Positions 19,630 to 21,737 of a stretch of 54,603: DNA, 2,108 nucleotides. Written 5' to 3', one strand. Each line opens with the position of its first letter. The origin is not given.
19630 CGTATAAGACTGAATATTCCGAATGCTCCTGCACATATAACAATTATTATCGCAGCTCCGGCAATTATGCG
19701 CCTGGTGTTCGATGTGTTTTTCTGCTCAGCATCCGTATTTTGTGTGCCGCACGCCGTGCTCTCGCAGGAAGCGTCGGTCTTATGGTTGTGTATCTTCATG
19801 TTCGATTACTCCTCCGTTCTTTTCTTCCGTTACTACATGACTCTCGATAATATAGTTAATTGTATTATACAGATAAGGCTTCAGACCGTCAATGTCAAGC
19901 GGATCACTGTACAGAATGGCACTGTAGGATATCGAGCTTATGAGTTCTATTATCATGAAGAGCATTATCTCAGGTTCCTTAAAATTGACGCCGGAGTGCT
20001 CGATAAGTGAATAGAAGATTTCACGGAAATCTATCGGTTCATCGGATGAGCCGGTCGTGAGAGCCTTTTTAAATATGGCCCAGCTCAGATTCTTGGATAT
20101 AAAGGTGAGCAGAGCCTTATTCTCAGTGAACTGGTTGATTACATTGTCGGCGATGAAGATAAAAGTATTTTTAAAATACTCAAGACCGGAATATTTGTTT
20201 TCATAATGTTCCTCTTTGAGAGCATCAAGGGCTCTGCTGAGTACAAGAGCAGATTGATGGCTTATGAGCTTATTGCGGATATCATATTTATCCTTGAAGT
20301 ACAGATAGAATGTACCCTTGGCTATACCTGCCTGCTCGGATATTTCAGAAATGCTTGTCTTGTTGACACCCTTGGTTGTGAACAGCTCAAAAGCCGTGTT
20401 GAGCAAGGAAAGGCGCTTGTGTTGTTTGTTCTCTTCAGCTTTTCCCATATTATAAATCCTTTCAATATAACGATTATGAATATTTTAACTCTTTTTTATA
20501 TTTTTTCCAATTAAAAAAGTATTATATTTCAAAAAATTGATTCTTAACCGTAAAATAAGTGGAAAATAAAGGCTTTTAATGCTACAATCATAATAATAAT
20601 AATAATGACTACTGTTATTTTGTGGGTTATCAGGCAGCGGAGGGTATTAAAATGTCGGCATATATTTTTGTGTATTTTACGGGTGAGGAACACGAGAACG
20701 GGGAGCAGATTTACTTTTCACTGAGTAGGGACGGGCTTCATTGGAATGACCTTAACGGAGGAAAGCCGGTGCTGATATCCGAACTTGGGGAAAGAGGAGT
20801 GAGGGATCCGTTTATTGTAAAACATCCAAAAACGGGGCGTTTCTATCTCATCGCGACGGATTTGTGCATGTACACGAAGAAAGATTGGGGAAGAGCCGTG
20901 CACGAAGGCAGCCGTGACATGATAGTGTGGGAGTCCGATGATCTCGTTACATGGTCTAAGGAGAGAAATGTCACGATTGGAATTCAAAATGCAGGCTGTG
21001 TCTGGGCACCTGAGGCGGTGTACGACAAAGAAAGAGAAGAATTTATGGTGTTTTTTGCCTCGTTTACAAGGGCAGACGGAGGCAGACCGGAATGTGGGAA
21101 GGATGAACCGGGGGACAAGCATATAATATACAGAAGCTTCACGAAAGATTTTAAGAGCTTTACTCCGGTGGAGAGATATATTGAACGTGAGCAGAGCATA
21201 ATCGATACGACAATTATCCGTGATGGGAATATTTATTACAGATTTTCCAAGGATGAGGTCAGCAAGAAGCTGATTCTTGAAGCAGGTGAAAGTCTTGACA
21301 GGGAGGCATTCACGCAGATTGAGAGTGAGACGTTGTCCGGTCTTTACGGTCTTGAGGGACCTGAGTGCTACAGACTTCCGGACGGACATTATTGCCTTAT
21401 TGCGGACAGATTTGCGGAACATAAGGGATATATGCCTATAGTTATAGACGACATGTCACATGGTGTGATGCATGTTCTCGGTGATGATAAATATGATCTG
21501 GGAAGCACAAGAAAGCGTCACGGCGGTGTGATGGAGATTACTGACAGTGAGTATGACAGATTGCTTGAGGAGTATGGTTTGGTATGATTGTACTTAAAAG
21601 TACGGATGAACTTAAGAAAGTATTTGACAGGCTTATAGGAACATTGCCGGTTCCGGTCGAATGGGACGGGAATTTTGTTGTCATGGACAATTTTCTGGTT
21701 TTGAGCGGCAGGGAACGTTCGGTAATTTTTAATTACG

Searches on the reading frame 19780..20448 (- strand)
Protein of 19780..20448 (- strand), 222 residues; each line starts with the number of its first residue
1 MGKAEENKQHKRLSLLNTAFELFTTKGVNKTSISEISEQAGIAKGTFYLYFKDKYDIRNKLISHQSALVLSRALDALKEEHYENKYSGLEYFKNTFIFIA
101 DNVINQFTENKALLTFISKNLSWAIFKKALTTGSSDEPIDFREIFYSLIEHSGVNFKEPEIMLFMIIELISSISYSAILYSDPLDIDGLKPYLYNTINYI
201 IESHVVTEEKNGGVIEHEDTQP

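Call 7: search_protein_families(library=pfam, proteins=[window:19780-20448:-])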
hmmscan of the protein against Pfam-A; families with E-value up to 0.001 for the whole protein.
window:19780-20448:- (222 aa): 1 family
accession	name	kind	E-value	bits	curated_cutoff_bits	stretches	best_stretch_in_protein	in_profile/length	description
PF00440.29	TetR_N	-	1.3e-13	50.9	24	1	15-57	1-43/47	Bacterial regulatory proteins, tetR family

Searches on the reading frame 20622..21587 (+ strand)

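Call 7: search_protein_families(library=pfam, proteins=[window:20622-21587:+])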
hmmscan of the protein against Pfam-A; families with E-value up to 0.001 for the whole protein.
window:20622-21587:+ (321 aa): 2 families
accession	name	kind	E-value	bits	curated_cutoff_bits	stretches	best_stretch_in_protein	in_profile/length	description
PF04616.20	Glyco_hydro_43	-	8.3e-07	29.1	32.2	1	61-262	11-200/288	Glycosyl hydrolases family 43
PF00251.26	Glyco_hydro_32N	-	2.1e-05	24.7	22.1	1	14-128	80-186/307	Glycosyl hydrolases family 32 N-terminal domain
